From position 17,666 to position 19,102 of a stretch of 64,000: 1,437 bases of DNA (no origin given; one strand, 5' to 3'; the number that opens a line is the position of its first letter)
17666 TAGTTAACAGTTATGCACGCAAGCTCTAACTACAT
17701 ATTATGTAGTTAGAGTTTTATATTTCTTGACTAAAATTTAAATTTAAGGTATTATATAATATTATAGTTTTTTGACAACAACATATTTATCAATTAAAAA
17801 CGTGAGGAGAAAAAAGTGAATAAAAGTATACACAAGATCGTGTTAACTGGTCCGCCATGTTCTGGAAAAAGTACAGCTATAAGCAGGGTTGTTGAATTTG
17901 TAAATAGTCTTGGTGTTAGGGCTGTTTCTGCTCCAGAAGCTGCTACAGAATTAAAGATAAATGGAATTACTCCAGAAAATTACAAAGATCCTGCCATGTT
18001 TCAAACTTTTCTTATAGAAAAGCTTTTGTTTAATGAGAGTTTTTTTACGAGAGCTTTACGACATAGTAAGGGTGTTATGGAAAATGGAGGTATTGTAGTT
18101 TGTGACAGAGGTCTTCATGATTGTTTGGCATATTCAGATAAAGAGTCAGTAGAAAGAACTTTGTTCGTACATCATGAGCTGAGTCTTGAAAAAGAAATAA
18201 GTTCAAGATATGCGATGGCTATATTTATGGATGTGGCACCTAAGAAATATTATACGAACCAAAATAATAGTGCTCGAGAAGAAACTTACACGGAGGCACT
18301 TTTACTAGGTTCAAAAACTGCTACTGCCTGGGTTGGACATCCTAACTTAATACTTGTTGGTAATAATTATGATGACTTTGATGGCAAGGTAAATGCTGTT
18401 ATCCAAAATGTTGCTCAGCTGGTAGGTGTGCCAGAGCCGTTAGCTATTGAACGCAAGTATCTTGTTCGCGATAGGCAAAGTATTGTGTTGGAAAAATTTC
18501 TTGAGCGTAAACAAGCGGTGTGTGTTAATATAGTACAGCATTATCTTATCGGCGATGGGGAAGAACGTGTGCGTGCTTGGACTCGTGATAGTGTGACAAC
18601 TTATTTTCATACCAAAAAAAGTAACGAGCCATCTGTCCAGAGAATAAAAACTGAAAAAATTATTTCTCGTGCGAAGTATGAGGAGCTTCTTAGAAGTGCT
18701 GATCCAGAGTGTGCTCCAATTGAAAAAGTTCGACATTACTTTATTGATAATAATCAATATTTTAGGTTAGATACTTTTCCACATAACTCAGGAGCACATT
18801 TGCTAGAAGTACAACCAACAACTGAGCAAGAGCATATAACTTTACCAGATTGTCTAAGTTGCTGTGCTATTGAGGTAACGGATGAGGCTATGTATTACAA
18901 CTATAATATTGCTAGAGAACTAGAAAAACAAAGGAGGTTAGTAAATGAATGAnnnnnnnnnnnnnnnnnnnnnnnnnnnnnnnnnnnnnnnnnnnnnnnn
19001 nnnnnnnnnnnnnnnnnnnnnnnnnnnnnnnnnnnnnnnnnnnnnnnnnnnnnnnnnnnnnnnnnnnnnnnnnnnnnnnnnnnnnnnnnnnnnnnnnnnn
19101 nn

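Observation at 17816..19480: Two-gene module: P-loop kinase-like ATPase fused to a CYTH triphosphate-tunnel domain, translationally coupled to an unknown 160-aa protein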

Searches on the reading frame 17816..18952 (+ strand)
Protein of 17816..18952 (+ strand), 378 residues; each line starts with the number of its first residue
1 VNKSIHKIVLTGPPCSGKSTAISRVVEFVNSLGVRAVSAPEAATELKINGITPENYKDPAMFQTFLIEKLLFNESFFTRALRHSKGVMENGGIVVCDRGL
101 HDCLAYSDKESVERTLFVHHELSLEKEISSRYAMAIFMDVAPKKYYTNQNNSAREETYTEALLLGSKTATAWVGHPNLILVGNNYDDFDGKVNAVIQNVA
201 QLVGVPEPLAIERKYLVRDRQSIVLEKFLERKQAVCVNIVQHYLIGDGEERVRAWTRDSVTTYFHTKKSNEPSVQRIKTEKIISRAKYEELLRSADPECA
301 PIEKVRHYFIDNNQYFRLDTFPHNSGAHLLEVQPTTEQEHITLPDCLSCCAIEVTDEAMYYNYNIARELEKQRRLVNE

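Call 3: search_protein_families(library=pfam, proteins=[window:17816-18952:+], max_evalue=1)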
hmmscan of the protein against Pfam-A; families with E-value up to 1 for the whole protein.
window:17816-18952:+ (378 aa): 11 families
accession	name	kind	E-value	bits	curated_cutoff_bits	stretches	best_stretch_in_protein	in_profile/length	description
PF13521.12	AAA_28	-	7.4e-15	56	27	1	7-177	1-151/164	AAA domain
PF03266.21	NTPase_1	-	0.0031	17.8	23.9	1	7-35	1-29/168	NTPase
PF02223.23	Thymidylate_kin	-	0.012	15.8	27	1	16-146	7-132/185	Thymidylate kinase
PF13238.12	AAA_18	-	0.018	16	29.4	1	8-30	1-23/128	AAA domain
PF13671.12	AAA_33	-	0.018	15.8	27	1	8-55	2-46/143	AAA domain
PF00437.27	T2SSE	-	0.061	12.4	24.9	1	4-52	141-188/370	Type II/IV secretion system protein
PF03308.22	MeaB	-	0.068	12.6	23.1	1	6-35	34-63/273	Methylmalonyl Co-A mutase-associated GTPase MeaB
PF25355.1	DUF7882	-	0.079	13.4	27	1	223-292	26-92/97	Domain of unknown function (DUF7882)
PF08433.16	KTI12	-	0.089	12.7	22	1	8-30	4-26/271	Chromatin associated protein KTI12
PF25199.1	nSTAND_NTPase5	-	0.13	12.5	34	1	8-26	44-62/145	Novel STAND NTPase 5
PF01078.27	Mg_chelatase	-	0.21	11.4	20.3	1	6-32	23-49/207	Magnesium chelatase, subunit ChlI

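Call 4: search_protein_families(library=ncbifam, proteins=[window:17816-18952:+], max_evalue=1)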
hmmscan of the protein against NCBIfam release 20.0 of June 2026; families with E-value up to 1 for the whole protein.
window:17816-18952:+ (378 aa): 3 families
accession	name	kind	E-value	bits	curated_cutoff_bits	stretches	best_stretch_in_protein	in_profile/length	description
TIGR00041.1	DTMP_kinase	equivalog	0.0018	18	83.25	1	8-147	7-144/196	dTMP kinase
NF010248.0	PRK13695.1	equivalog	0.01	15.6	156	1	6-35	4-33/180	NTPase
TIGR00750.1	lao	equivalog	0.031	13.4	240.75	1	6-35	35-64/300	methylmalonyl Co-A mutase-associated GTPase MeaB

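Call 5: search_protein_families(library=padloc, proteins=[window:17816-18952:+], max_evalue=1)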
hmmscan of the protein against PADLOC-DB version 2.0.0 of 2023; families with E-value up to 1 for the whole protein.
window:17816-18952:+ (378 aa): 0 families

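Call 6: find_homologous_proteins(query=window:17816-18952:+)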
Query window:17816-18952:+ (378 aa): 77 proteins with E <= 0.001 among 6036 candidates.
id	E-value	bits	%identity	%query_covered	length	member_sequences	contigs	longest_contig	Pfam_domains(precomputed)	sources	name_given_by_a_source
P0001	2.4e-253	857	100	100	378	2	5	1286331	PF13521.13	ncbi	ncbi:MAG: AAA family ATPase [Candidatus Moraniibacteriota bacterium]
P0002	4.1e-158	544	66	98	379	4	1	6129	PF13521.13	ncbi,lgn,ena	-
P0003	4.2e-158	544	65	100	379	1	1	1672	PF13521.13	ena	-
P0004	4.7e-157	541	65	98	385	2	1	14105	PF13521.13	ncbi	-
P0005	1.6e-154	532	64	98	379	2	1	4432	PF13521.13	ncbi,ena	-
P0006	9.9e-150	517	63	99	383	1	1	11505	PF13521.13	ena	-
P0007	9.1e-131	454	58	98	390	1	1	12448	PF13521.13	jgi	-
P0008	3.1e-130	453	56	99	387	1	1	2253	PF13521.13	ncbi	-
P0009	1.8e-102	361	48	97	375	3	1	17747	PF13521.13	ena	-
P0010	3.3e-102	360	50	99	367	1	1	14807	PF13521.13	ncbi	-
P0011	2.2e-92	328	62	61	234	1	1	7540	PF13521.13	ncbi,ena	-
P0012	6.0e-72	261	64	52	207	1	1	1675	-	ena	-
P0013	4.5e-56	209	36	98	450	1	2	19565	PF12844.14,PF01381.29,PF13521.13,PF13560.13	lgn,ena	-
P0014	5.4e-56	208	37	97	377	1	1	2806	PF13521.13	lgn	-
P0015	1.4e-55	207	35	97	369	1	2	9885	PF13521.13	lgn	-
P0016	1.8e-55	207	36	98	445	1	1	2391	PF12844.14,PF01381.29,PF13521.13,PF13560.13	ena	-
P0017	6.0e-55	205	35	97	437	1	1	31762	PF12844.14,PF01381.29,PF13521.13,PF13443.13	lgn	-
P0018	2.7e-54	203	36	97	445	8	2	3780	PF12844.14,PF01381.29,PF13521.13,PF13560.13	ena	-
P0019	6.0e-54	202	34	98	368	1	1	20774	PF02223.24,PF13521.13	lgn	-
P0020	8.9e-54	201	34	97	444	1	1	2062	PF12844.14,PF01381.29,PF13521.13,PF13560.13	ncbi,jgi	jgi:CYTH domain-containing protein/transcriptional regulator with XRE-family HTH domain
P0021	1.8e-53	200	36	97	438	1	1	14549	PF12844.14,PF01381.29,PF13521.13,PF13560.13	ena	-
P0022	5.8e-53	198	34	97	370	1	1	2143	PF13521.13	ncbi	-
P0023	6.3e-53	198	34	97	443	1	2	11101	PF12844.14,PF01381.29,PF13521.13,PF13560.13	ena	-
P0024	1.8e-52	197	34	97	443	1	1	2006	PF12844.14,PF01381.29,PF13521.13,PF13560.13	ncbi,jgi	jgi:CYTH domain-containing protein/transcriptional regulator with XRE-family HTH domain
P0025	1.8e-52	197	34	97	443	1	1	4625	PF12844.14,PF01381.29,PF13521.13,PF13560.13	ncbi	-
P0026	3.6e-52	196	35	96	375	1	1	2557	PF13521.13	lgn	-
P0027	8.8e-52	194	33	97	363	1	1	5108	PF13521.13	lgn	-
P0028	1.0e-51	194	35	97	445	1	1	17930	PF12844.14,PF01381.29,PF13521.13,PF08433.17,PF13560.13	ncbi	-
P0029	1.7e-51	194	36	97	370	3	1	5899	PF13521.13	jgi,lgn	jgi:CYTH domain-containing protein/predicted ATPase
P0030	1.7e-51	193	34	97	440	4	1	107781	PF12844.14,PF01381.29,PF13521.13,PF13560.13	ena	-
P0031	7.1e-51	191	33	97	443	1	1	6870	PF12844.14,PF01381.29,PF13521.13,PF08433.17,PF13560.13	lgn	-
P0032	1.2e-50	191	35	96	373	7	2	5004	PF13521.13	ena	-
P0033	1.3e-50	191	33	96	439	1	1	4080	PF12844.14,PF01381.29,PF13521.13,PF07022.20,PF13560.13,PF13443.13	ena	-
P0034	2.7e-50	190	34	96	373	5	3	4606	PF01928.27,PF13521.13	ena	-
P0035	9.4e-50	188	37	96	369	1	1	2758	PF13521.13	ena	-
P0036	2.1e-49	187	36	96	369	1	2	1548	PF13521.13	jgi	jgi:CYTH domain-containing protein/predicted ATPase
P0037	2.2e-49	187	34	97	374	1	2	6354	PF13521.13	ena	-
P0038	7.5e-49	185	36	96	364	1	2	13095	PF13521.13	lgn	-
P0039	9.7e-49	184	36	96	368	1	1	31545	PF13521.13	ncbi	-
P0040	1.1e-48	184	33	97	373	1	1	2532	PF13521.13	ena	-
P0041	1.2e-48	184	35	96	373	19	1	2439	PF13521.13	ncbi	-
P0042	1.4e-48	184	33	98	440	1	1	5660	PF12844.14,PF01381.29,PF13521.13,PF13560.13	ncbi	-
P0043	1.5e-48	184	33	98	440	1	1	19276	PF12844.14,PF01381.29,PF13521.13,PF13560.13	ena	-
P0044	1.6e-48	184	35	96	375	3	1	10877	PF01928.27,PF13521.13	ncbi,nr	ncbi:MAG: AAA family ATPase [Candidatus Saccharibacteria bacterium]|nr:AAA family ATPase [Candidatus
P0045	3.2e-48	183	35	96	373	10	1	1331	PF13521.13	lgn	-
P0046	4.0e-48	182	33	98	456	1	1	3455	PF12844.14,PF01381.29,PF13521.13,PF10236.16,PF13560.13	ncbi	-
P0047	4.3e-48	182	36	97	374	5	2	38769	PF13521.13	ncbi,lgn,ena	-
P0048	7.8e-48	181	33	98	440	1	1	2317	PF12844.14,PF01381.29,PF13521.13,PF13560.13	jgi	-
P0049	7.9e-48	181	33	97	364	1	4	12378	PF13521.13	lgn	-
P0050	9.9e-48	181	33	96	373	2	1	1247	PF01928.27,PF13521.13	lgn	-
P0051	1.0e-47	181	34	96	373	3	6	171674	PF01928.27,PF13521.13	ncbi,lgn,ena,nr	ncbi:AAA family ATPase [Candidatus Saccharibacteria bacterium]|nr:AAA family ATPase [Candidatus Sacc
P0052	1.2e-47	181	34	97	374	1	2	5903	PF01928.27,PF13521.13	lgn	-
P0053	1.7e-47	180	33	96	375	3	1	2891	PF13521.13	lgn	-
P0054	3.6e-47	179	35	96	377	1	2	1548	PF13521.13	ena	-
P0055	3.8e-47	179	35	96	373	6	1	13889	PF13521.13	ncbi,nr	ncbi:MAG: AAA family ATPase [Candidatus Saccharibacteria bacterium]|nr:AAA family ATPase [Candidatus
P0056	1.5e-46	177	34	97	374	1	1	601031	PF13521.13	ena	-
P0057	1.8e-46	177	34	96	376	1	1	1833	PF13521.13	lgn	-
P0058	3.0e-46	176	34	97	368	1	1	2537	PF13521.13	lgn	-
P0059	6.4e-46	175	33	96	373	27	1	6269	PF01928.27,PF13521.13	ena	-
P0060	6.7e-46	175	33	95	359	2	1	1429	PF13521.13,PF08433.17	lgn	-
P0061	1.2e-45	174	31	98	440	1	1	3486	PF12844.14,PF01381.29,PF13521.13,PF13560.13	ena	-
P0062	1.3e-45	174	33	97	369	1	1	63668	PF02223.24,PF13521.13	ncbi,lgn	-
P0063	2.3e-45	173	35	95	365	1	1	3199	PF02223.24,PF13521.13,PF08433.17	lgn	-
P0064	2.6e-45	173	35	97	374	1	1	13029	PF13521.13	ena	-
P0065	7.1e-45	172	32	95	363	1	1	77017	PF01928.27,PF02223.24,PF13521.13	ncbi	-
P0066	1.9e-44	170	35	96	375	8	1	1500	PF13521.13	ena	-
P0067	5.6e-44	169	34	96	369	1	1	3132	PF02223.24,PF13521.13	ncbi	-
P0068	4.0e-38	150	32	90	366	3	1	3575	PF13521.13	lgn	-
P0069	1.5e-37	148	34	97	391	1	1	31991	PF13521.13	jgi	jgi:CYTH domain-containing protein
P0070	2.1e-37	147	35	96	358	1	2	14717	PF13521.13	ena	-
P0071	6.3e-32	129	32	70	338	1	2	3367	PF12844.14,PF01381.29,PF13521.13,PF08433.17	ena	-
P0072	3.8e-27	113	30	96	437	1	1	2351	PF13521.13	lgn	-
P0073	9.0e-24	102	28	96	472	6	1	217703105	PF13521.13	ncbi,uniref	ncbi:TRPL translocation defect 14 isoform X2 [Lycorma delicatula]|uniref:TRPL translocation defect 1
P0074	2.6e-23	101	26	98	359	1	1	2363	PF13521.13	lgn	-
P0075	6.1e-15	73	29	47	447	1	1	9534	PF13521.13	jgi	jgi:predicted ATPase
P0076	1.5e-11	62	34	51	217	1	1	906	PF13521.13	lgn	-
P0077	1.1e-8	53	29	51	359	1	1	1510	PF13521.13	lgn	-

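Call 7: search_solved_structures(query=window:17816-18952:+, max_evalue=10, show_alignments=3)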
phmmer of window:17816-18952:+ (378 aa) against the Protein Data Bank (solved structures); distinct sequences matched with E-value up to 10: 0.

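Call 12: find_encoding_contigs(protein=P0004, flank=6000, max_places=3)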
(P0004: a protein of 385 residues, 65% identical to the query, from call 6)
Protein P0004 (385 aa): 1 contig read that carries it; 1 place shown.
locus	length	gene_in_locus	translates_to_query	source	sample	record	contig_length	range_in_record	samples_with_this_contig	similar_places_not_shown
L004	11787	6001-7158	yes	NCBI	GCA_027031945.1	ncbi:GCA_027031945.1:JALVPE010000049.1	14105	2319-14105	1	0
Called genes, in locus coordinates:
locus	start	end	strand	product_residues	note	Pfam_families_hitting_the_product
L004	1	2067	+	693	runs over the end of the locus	PF02629:CoA_binding, PF13380:CoA_binding_2, PF13607:Succ_CoA_lig, PF13549:ATP-grasp_5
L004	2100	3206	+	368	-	PF00072:Response_reg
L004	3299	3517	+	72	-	-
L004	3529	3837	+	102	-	-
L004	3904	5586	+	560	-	PF01368:DHH, PF02272:DHHA1, PF17768:RecJ_OB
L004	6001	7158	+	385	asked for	PF13521:AAA_28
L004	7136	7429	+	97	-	-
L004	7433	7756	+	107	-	-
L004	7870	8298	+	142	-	PF00075:RNase_H, PF13456:RVT_3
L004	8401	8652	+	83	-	-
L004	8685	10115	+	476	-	-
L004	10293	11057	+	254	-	-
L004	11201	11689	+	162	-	-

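Call 19: search_protein_families(library=pfam, alignment_id=A1, max_evalue=0.01)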
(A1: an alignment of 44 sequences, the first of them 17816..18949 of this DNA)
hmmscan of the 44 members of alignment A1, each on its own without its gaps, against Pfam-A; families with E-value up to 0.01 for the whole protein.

A. member 1, window:17816-18949:+ (378 aa): 2 families
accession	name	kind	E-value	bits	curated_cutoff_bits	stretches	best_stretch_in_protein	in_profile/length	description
PF13521.12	AAA_28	-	7.4e-15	56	27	1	7-177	1-151/164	AAA domain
PF03266.21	NTPase_1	-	0.0031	17.8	23.9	1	7-35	1-29/168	NTPase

B. families by the number of members that match (of 44 scanned): 26 families (the first 25 are shown)
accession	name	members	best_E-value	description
PF13521.12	AAA_28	44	1.5e-29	AAA domain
PF08433.16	KTI12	23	3.4e-05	Chromatin associated protein KTI12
PF02223.23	Thymidylate_kin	10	1.3e-06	Thymidylate kinase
PF01928.26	CYTH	10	3.8e-06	CYTH domain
PF10236.15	DAP3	6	0.00015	Mitochondrial ribosomal death-associated protein 3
PF03308.22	MeaB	6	0.00021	Methylmalonyl Co-A mutase-associated GTPase MeaB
PF13245.12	AAA_19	6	0.0039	AAA domain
PF20720.3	nSTAND3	6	0.0039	Novel STAND NTPase 3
PF01381.28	HTH_3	5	2.9e-15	Helix-turn-helix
PF12844.13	HTH_19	5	1.5e-10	Helix-turn-helix domain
PF13560.12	HTH_31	5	3.5e-10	Helix-turn-helix domain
PF13238.12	AAA_18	5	4.5e-05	AAA domain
PF25199.1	nSTAND_NTPase5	5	8.1e-05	Novel STAND NTPase 5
PF03266.21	NTPase_1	5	0.00023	NTPase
PF13443.12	HTH_26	4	5.2e-06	Cro/C1-type HTH DNA-binding domain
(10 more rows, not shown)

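Call 20: search_solved_structures(query=A1, max_evalue=1, show_alignments=3)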
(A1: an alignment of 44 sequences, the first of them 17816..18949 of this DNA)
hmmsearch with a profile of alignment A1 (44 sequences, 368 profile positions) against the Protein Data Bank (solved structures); distinct sequences matched with E-value up to 1: 52.
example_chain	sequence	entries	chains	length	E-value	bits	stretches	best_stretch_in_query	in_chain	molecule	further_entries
3typ_A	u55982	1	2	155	7.1e-15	58.2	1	207-365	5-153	Uncharacterized protein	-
2fbl_A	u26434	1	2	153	8.6e-15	57.9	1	207-365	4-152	hypothetical protein NE1496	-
6ln3_A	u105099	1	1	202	0.007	18.7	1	4-73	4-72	Adenylate kinase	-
7bwv_A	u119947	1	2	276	0.01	18.2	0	2-39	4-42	Ferrous iron transport protein B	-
7bvu_A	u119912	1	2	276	0.011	18.1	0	2-39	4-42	Ferrous iron transport protein B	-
3ld9_A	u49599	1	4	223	0.019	17.3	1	8-103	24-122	Thymidylate kinase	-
3tah_A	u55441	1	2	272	0.024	16.9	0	5-39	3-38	Ferrous iron uptake transporter protein B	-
2yof_A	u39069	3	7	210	0.026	16.8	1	3-205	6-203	THYMIDYLATE KINASE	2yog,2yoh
3lx5_A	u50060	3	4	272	0.027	16.8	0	5-39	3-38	Ferrous iron uptake transporter protein B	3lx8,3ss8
6exp_A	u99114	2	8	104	0.027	16.8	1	276-334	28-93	SIRV3 AcrID1 (gp02) anti-CRISPR protein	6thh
3lv8_A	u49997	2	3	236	0.027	16.8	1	5-103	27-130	Thymidylate kinase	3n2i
2wwf_A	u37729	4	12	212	0.027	16.8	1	3-205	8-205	THYMIDILATE KINASE, PUTATIVE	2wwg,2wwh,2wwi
3b1x_A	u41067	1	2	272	0.027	16.8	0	5-39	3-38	Ferrous iron uptake transporter protein B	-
3b1v_A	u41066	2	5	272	0.027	16.7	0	5-39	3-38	Ferrous iron uptake transporter protein B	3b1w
3b1y_A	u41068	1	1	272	0.034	16.4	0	5-34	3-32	Ferrous iron uptake transporter protein B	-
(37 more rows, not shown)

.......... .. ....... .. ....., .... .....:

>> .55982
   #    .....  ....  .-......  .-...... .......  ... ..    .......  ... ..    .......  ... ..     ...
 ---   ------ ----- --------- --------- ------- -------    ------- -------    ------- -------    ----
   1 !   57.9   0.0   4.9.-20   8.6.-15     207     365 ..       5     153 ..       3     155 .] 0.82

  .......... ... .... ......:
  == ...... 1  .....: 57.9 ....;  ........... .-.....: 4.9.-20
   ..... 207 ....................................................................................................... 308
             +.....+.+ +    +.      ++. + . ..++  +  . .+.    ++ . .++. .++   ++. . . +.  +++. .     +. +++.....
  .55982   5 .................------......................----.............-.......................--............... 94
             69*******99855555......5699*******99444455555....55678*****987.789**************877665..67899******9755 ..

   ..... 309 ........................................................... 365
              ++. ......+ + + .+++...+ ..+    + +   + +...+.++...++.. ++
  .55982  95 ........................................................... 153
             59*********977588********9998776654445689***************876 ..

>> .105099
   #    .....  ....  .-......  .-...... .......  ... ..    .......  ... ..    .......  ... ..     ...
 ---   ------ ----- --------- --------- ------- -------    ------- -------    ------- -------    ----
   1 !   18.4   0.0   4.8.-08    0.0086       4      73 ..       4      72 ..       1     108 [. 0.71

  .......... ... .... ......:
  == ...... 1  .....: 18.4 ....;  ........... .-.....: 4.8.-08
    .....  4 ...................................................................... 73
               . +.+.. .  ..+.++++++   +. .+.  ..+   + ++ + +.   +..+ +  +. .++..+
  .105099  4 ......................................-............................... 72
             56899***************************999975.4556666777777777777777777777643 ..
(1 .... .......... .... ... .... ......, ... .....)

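Call 22: find_encoding_contigs(protein=P0009, flank=5000, max_places=2)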
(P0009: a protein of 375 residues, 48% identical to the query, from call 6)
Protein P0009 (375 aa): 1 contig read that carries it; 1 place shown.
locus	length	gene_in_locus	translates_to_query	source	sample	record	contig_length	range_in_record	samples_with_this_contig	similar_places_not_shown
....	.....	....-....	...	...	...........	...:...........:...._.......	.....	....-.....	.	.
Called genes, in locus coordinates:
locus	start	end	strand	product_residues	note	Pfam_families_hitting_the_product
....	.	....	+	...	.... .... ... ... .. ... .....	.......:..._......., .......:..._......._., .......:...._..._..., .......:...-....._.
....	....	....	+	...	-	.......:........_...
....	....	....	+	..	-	-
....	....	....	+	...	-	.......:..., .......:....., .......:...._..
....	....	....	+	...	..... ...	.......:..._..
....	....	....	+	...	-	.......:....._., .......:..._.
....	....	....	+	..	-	-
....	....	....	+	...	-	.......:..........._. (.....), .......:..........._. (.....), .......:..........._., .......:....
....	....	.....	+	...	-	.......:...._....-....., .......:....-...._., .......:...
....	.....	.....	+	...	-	-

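Call 23: find_encoding_contigs(protein=P0007, flank=5000, max_places=2)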
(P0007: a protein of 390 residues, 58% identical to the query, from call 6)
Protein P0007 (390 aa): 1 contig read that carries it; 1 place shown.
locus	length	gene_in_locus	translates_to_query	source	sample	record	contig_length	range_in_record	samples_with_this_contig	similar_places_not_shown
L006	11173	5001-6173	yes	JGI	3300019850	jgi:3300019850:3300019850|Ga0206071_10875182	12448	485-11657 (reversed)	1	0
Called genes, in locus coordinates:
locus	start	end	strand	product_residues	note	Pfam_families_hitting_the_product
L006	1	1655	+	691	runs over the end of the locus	PF02629:CoA_binding, PF13380:CoA_binding_2, PF00549:Ligase_CoA (faint), PF13607:Succ_CoA_lig, PF19045:Ligase_CoA_2 (faint), PF13549:ATP-grasp_5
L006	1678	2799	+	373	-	PF00072:Response_reg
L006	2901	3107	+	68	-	-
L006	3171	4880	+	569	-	PF01368:DHH, PF02272:DHHA1, PF17768:RecJ_OB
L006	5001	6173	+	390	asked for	PF13521:AAA_28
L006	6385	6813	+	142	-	PF00075:RNase_H, PF13456:RVT_3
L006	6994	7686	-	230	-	-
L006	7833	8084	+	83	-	-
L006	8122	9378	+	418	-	PF00085:Thioredoxin (faint), PF13462:Thioredoxin_4, PF01323:DSBA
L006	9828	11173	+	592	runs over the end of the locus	PF01336:tRNA_anti-codon, PF00152:tRNA-synt_2, PF02938:GAD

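Call 24: find_encoding_contigs(protein=P0006, flank=5000, max_places=2)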
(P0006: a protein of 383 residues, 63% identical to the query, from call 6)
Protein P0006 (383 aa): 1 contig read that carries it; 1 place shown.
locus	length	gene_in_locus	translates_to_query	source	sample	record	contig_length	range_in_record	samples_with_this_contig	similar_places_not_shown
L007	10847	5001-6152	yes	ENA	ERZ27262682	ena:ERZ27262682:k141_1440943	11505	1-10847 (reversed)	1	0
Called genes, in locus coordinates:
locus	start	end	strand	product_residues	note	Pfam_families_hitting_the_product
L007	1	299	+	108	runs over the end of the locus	-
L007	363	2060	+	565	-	PF01368:DHH, PF02272:DHHA1, PF17768:RecJ_OB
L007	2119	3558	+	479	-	PF18884:TSP3_bac (weak), PF19077:Big_13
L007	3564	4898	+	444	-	PF00512:HisKA, PF02518:HATPase_c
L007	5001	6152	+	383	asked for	PF13521:AAA_28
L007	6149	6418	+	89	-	-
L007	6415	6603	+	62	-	-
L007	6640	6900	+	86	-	-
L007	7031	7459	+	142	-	PF00075:RNase_H, PF13456:RVT_3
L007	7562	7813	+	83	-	-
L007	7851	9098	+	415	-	PF00085:Thioredoxin (faint), PF13462:Thioredoxin_4, PF01323:DSBA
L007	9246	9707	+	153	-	-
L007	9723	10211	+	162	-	-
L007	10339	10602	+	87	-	-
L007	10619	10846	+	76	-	?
